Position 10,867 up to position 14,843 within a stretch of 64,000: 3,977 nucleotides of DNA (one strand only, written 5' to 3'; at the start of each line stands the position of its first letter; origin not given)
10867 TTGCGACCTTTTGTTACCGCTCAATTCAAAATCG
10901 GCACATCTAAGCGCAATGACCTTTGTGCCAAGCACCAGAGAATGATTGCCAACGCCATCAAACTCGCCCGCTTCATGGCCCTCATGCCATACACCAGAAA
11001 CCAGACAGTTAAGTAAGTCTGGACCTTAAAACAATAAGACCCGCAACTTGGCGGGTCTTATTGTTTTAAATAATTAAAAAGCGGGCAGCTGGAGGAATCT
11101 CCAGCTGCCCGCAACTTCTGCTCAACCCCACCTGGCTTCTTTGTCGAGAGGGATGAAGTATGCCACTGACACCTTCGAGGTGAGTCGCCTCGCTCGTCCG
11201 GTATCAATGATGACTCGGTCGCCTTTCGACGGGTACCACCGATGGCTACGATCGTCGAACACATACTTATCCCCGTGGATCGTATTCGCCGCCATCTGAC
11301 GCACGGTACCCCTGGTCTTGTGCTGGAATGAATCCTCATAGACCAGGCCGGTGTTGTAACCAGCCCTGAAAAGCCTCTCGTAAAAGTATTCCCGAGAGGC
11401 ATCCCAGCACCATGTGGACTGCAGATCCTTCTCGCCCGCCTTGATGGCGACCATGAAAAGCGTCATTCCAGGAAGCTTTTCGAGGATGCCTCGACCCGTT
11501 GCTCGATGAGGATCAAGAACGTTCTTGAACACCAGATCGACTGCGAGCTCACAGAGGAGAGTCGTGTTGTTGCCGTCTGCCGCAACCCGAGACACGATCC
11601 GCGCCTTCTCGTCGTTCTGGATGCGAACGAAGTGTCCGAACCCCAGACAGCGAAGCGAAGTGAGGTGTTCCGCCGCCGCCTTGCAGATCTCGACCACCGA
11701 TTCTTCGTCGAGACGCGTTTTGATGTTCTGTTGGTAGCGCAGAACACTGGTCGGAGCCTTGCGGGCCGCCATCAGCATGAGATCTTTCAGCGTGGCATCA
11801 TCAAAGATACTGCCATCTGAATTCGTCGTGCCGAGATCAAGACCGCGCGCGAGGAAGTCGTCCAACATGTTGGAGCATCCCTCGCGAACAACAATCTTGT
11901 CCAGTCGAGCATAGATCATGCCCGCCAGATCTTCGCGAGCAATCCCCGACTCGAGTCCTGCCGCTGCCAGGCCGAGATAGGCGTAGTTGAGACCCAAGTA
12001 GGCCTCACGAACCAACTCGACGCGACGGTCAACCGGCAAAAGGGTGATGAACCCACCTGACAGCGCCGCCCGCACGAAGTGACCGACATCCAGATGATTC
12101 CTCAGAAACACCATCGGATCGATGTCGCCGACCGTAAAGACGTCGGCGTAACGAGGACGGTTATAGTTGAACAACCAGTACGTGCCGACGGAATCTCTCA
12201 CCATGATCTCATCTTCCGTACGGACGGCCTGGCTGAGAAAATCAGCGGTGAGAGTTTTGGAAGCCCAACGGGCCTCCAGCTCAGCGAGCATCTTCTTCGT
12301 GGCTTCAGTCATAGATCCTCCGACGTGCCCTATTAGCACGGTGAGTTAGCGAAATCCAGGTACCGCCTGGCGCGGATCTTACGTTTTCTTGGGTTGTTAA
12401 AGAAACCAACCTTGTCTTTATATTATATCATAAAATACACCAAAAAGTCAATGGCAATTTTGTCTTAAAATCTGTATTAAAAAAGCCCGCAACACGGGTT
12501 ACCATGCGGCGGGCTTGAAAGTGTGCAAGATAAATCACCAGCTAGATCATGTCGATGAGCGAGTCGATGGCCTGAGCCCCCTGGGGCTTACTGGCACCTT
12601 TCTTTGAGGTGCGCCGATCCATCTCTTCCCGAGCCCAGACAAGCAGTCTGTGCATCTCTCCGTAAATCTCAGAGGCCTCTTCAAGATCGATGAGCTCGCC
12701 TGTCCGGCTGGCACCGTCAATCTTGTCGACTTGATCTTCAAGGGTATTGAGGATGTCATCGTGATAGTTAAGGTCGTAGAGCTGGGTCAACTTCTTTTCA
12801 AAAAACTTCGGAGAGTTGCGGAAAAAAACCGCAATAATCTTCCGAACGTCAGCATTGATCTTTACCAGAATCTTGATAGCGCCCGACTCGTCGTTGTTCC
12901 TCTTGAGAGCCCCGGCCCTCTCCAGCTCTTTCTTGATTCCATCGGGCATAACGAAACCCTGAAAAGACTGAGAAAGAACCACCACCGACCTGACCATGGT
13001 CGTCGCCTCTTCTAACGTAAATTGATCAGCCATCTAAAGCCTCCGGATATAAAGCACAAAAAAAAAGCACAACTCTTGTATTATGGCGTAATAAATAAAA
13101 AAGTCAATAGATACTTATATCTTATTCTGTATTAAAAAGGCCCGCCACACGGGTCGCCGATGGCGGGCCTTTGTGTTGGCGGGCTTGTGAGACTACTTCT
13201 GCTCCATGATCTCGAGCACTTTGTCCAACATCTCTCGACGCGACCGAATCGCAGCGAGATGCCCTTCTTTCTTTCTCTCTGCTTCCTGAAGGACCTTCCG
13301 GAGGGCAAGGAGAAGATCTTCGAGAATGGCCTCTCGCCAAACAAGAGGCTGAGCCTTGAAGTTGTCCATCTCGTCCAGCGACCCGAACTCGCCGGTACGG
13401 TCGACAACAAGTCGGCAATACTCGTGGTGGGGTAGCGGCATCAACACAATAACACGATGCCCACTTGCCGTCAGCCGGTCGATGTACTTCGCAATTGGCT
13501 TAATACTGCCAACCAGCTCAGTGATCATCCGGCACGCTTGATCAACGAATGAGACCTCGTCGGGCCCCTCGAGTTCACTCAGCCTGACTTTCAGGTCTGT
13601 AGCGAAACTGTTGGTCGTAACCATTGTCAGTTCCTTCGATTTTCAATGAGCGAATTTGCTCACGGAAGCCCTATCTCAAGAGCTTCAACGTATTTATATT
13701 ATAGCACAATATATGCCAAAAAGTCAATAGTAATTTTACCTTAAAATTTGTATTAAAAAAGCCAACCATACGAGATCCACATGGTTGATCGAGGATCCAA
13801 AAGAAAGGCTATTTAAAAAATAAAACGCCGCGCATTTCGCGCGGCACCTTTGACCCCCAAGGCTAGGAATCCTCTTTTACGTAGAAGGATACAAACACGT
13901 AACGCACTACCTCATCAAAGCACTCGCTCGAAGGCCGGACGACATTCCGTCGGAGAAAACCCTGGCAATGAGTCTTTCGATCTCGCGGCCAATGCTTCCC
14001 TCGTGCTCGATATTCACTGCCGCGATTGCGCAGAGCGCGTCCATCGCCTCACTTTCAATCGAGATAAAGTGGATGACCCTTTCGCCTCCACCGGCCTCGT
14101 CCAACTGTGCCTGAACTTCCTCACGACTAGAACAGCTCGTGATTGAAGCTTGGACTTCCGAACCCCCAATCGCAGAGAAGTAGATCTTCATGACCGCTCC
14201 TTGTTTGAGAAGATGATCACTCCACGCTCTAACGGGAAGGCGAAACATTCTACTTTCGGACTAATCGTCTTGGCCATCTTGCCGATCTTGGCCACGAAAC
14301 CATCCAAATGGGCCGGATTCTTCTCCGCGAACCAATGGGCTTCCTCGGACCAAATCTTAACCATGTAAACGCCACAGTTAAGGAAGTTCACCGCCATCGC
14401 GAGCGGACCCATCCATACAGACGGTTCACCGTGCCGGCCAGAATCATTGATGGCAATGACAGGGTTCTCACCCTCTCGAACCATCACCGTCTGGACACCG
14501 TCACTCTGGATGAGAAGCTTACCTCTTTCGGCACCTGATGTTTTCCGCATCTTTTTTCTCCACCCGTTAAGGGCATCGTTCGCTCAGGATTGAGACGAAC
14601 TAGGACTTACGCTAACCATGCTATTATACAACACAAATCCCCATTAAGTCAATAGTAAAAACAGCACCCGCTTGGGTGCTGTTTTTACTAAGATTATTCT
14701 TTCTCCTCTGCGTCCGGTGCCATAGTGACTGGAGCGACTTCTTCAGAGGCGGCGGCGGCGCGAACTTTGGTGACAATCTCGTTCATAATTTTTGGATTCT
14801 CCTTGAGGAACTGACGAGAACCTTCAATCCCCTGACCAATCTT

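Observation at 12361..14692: Array of small, individually transcribed genes beside recA built from duplicated terminator-promoter junction modules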

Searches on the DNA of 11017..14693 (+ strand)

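Call 98: search_dna_similar(query=window:11017-14693:+, collection=plasmids, mode=distant, max_evalue=0.001, max_rows=5)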
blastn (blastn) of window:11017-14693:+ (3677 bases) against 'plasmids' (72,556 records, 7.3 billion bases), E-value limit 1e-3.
No match.

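Call 99: search_dna_similar(query=window:11017-14693:+, collection=phages, mode=distant, max_evalue=0.001, max_rows=5)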
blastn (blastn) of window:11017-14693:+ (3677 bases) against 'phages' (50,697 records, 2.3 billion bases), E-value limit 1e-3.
No match.

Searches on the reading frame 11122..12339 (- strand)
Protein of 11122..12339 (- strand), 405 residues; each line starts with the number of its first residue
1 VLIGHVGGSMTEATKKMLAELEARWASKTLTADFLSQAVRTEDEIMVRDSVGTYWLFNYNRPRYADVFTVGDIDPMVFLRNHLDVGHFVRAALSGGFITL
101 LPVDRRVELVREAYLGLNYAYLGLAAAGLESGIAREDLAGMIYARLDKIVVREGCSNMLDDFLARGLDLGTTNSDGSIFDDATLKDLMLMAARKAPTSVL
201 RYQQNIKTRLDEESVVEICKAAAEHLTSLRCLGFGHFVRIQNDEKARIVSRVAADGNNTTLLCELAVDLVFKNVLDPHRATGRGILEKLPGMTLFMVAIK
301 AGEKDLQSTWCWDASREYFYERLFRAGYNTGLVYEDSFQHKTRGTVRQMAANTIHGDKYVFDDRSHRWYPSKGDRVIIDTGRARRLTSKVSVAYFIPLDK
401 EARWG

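Call 9: search_protein_families(library=pfam, proteins=[window:11122-12339:-], max_evalue=1)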
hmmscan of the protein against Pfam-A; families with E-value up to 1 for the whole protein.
window:11122-12339:- (405 aa): 1 family
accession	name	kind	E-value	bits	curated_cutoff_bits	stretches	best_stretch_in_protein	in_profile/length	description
PF00285.26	Citrate_synt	-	0.11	12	27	1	195-255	218-274/357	Citrate synthase, C-terminal domain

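Call 10: search_protein_families(library=phrogs, proteins=[window:11122-12339:-], max_evalue=0.1)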
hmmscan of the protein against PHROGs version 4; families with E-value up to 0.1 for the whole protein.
window:11122-12339:- (405 aa): 0 families

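Call 15: search_protein_families(library=padloc, proteins=[window:11122-12312:-], max_evalue=0.1)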
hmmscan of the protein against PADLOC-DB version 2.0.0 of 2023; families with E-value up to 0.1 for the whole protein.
window:11122-12312:- (396 aa): 0 families

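Call 16: search_protein_families(library=ncbifam, proteins=[window:11122-12312:-], max_evalue=0.1)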
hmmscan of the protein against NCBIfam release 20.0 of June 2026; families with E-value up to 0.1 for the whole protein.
window:11122-12312:- (396 aa): 1 family
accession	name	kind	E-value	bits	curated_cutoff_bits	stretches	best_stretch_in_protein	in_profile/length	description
NF003520.0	PRK05183.1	subfamily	0.069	11.5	620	1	154-221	20-87/621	Fe-S protein assembly chaperone HscA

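Call 32: search_protein_representatives(protein=window:11122-12312:-)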
Query: 396 residues. Proteins with E-value up to 0.001 (for the whole library): 54; up to 1e-10: 27; up to 1e-30: 2. The best 54 are listed.
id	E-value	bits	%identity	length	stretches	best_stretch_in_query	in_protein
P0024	1.0e-84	301.2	46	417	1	7-394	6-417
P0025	1.2e-50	189.0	39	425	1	12-394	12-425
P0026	1.6e-23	99.7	27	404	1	7-393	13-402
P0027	5.4e-23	98.0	33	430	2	17-235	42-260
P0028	6.6e-22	94.4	31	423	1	34-389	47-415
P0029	1.1e-21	93.6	33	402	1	10-384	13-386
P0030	1.5e-20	90.0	29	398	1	13-392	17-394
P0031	5.7e-20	88.0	30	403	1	18-389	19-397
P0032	1.4e-18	83.4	30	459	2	165-394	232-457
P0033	2.6e-18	82.6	33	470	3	299-392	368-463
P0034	3.7e-16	75.5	25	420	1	40-388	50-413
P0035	8.6e-16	74.3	34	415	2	8-226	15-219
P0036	2.3e-15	72.9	30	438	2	177-393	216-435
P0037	1.5e-14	70.1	31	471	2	171-394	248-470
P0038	2.0e-14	69.8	29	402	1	10-389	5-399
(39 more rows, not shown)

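Call 34: search_protein_families(library=pfam, alignment_id=A1, max_evalue=0.01)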
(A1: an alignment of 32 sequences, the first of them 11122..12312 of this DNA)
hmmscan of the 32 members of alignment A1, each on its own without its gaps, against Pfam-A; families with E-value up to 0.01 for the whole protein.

A. member 1, window:11122-12312:- (396 aa): 0 families

B. families by the number of members that match (of 32 scanned): 1 family
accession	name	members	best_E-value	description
PF02311.25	AraC_binding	2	0.0076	AraC-like ligand binding domain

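Call 35: search_solved_structures(query=A1, max_evalue=1)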
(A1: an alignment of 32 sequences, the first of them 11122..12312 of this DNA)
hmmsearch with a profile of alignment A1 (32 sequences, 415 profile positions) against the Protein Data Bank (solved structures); distinct sequences matched with E-value up to 1: 1.
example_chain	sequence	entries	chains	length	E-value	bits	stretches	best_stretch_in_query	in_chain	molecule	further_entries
8t1g_B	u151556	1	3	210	0.62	12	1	304-395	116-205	Hemagglutinin HA2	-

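Call 36: find_encoding_contigs(protein=P0024, flank=8000, max_places=4)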
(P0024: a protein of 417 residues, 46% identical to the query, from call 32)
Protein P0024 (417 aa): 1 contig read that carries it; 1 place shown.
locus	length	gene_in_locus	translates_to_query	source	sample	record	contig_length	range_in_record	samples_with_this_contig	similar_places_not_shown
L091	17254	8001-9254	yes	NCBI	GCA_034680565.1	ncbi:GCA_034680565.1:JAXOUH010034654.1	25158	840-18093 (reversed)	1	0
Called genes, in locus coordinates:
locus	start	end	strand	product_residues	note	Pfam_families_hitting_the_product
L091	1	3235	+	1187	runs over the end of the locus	PF04997:RNA_pol_Rpb1_1, PF00623:RNA_pol_Rpb1_2, PF04983:RNA_pol_Rpb1_3, PF04998:RNA_pol_Rpb1_5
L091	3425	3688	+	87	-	-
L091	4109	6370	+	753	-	PF13491:FtsK_4TM, PF17854:FtsK_alpha, PF01580:FtsK_SpoIIIE, PF09397:FtsK_gamma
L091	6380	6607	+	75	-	-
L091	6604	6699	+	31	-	-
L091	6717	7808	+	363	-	PF00154:RecA_N, PF08423:Rad51, PF06745:ATPase (faint), PF01637:ATPase_2 (weak), PF27531:MT3502_N (weak), PF21096:RecA_C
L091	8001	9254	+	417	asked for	-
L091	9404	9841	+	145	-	-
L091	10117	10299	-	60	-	PF01084:Ribosomal_S18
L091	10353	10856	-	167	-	PF00436:SSB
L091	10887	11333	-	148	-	PF01250:Ribosomal_S6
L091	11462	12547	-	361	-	PF01926:MMR_HSR1, PF02421:FeoB_N, PF06071:YchF-GTPase_C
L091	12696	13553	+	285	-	-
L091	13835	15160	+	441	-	-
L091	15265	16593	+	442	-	PF02878:PGM_PMM_I, PF02879:PGM_PMM_II, PF02880:PGM_PMM_III, PF00408:PGM_PMM_IV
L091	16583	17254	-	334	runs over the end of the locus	PF00579:tRNA-synt_1b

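Call 37: find_encoding_contigs(protein=P0025, flank=8000, max_places=4)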
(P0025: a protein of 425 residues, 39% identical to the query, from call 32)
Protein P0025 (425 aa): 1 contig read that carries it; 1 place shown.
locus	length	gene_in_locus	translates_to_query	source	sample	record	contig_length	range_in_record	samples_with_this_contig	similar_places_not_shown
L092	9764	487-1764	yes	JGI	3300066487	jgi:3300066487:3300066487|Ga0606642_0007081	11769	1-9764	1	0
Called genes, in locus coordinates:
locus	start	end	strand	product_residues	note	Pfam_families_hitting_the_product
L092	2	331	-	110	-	?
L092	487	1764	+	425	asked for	-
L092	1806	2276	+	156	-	-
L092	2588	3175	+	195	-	-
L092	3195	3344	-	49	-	-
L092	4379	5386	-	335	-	PF06723:MreB_Mbl, PF00022:Actin (weak), PF00012:HSP70, PF14450:FtsA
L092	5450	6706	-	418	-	PF00275:EPSP_synthase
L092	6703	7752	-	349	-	PF01565:FAD_binding_4, PF02873:MurB_C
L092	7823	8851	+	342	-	PF08308:PEGA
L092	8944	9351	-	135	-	PF00075:RNase_H, PF13456:RVT_3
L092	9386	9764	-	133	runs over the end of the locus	PF13366:PDDEXK_3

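Call 55: find_encoding_contigs(protein=P0026, flank=6000, max_places=3)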
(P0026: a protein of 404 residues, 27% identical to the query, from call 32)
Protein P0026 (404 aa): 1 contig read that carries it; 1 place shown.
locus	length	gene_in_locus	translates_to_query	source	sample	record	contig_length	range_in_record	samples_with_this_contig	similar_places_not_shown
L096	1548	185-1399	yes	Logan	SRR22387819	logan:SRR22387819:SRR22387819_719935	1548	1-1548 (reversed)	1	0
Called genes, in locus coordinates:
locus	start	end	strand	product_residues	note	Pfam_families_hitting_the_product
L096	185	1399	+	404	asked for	-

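Call 56: find_encoding_contigs(protein=P0029, flank=6000, max_places=3)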
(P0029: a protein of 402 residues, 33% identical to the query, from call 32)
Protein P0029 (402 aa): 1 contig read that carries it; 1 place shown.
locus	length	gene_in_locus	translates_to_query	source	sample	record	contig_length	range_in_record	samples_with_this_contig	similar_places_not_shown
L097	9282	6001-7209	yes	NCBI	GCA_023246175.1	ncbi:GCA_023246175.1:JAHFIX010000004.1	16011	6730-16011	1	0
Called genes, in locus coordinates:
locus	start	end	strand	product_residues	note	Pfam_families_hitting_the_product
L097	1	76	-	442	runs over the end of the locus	PF08308:PEGA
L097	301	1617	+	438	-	PF00275:EPSP_synthase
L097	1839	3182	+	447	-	PF22694:CtpB_N-like, PF00595:PDZ, PF17820:PDZ_6, PF03572:Peptidase_S41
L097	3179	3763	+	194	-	PF00293:NUDIX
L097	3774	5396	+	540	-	PF01656:CbiA (faint), PF06418:CTP_synth_N, PF00117:GATase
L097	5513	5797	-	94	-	PF01016:Ribosomal_L27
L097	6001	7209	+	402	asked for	-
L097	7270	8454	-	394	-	-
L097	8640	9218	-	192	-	-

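Call 59: find_encoding_contigs(protein=P0030, flank=6000, max_places=3)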
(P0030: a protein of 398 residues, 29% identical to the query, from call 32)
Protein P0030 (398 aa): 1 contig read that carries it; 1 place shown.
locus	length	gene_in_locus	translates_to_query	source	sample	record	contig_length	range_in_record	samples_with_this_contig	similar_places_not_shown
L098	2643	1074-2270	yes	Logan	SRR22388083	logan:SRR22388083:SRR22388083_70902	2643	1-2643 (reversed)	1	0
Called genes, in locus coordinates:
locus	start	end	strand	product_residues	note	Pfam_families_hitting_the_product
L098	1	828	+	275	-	?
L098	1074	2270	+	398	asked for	-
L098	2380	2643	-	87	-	?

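Call 60: find_encoding_contigs(protein=P0031, flank=6000, max_places=3)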
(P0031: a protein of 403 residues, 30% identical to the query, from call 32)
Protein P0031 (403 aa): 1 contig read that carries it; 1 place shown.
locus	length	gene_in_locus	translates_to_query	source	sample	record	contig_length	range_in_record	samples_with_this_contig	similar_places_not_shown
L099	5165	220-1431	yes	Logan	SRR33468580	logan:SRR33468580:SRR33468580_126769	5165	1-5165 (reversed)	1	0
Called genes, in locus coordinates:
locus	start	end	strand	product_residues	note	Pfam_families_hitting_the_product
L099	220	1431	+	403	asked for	-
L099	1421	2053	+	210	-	-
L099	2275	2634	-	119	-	-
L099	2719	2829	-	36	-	-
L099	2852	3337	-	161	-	-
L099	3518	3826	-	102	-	-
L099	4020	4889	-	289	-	-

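Call 66: predict_structure(alignment_id=A1)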
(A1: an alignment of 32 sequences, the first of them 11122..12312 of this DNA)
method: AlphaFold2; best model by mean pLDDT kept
length: 396 residues; sequences in the alignment: 32
mean_pLDDT: 92.9   pTM: 0.86
mean pLDDT of the five models: 92.9, 92.5, 92.3, 91.6, 91.6
residues with pLDDT >= 90: 328; 70-90: 57; 50-70: 10; < 50: 1
segments of 3 or more residues with pLDDT < 50: none
pLDDT, mean of each block of 10 residues (from residue 1): 91 95 97 80 92 91 94 95 95 98 93 91 97 96 90 89 85 97 97 95 97 96 96 97 93 98 96 95 96 90 94 97 93 86 96 85 95 95 94 56
secondary structure, 60 per line:
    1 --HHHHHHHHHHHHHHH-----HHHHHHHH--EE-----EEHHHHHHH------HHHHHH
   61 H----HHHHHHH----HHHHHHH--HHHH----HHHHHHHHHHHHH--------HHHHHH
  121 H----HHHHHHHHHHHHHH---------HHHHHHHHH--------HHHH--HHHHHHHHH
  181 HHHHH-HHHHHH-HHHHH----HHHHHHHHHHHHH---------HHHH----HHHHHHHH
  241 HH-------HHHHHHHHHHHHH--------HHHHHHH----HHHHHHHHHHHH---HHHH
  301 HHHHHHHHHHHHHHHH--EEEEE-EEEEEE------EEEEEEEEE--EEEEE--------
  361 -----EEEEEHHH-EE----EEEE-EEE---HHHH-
elements in order: H3-17 H23-30 H42-48 H55-61 H66-72 H77-83 H86-89 H94-106 H115-121 H126-139 H149-157 H166-169 H172-185 H187-192 H194-198 H203-215 H225-228 H233-242 H250-262 H271-277 H282-293 H297-316 E319-323 E325-330 E337-345 E348-352 E366-370 E381-384 E386-388 H392-395

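Call 100: search_dna_similar(query=window:11122-12312:-, collection=phages, mode=protein, max_evalue=0.001, max_rows=5)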
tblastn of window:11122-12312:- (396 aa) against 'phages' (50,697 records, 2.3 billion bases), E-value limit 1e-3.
No match.

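Call 102: search_dna_similar(query=window:11122-12312:-, collection=plasmids, mode=protein, max_evalue=0.001, max_rows=5)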
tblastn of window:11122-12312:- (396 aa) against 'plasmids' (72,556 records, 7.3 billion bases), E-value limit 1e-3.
No match.

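Call 107: fold_search(model_id=the predicted structure, library=viral)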
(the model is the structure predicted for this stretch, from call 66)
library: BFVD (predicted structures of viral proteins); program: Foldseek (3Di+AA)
matches with E <= 10: 371; with E <= 0.001: 0
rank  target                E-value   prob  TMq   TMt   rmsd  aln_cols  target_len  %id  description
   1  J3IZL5                5.8e-02  0.54  0.20  0.21  16.2       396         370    7  (no name in the UniProt tables at hand)
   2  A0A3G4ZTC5            1.1e-01  0.30  0.19  0.14  16.7       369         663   13  Uncharacterized protein [Dasosvirus sp.]
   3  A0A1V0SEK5            1.4e-01  0.33  0.21  0.16  21.2       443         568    9  Uncharacterized protein [Hokovirus HKV1]
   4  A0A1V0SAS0            1.6e-01  0.38  0.19  0.23  16.2       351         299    9  Uncharacterized protein [Catovirus CTV1]
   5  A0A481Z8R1            1.7e-01  0.15  0.14  0.13  19.3       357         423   14  Uncharacterized protein [Pithovirus LCPAC304]
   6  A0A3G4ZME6            1.8e-01  0.23  0.18  0.09  15.1       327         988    9  Uncharacterized protein [Terrestrivirus sp.]
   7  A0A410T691            1.9e-01  0.15  0.12  0.10  17.0       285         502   13  (no name in the UniProt tables at hand)
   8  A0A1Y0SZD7            2.3e-01  0.11  0.13  0.15  19.7       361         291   10  Uncharacterized protein [Pseudomonas phage Phabio]
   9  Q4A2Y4                2.4e-01  0.35  0.22  0.17  16.1       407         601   11  Ankyrin repeat-containing protein [Emiliania huxleyi virus 86 (isolate United Kingdom/English Channel/1999)]
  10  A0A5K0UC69            2.4e-01  0.30  0.20  0.13  16.0       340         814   10  Uncharacterized protein [Yasminevirus sp. GU-2018]
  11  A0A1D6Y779            2.8e-01  0.20  0.18  0.20  19.2       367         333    9  (no name in the UniProt tables at hand)
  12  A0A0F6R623            2.9e-01  0.51  0.12  0.22  15.5       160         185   10  Uncharacterized protein [Sinorhizobium phage phiM9]
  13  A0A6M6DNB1            2.9e-01  0.16  0.16  0.19  14.3       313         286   15  (no name in the UniProt tables at hand)
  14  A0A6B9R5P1            2.9e-01  0.12  0.14  0.10  15.7       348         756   13  (no name in the UniProt tables at hand)
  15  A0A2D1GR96            2.9e-01  0.08  0.11  0.10  26.2       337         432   11  Virion structural protein [Pseudomonas phage SL2]
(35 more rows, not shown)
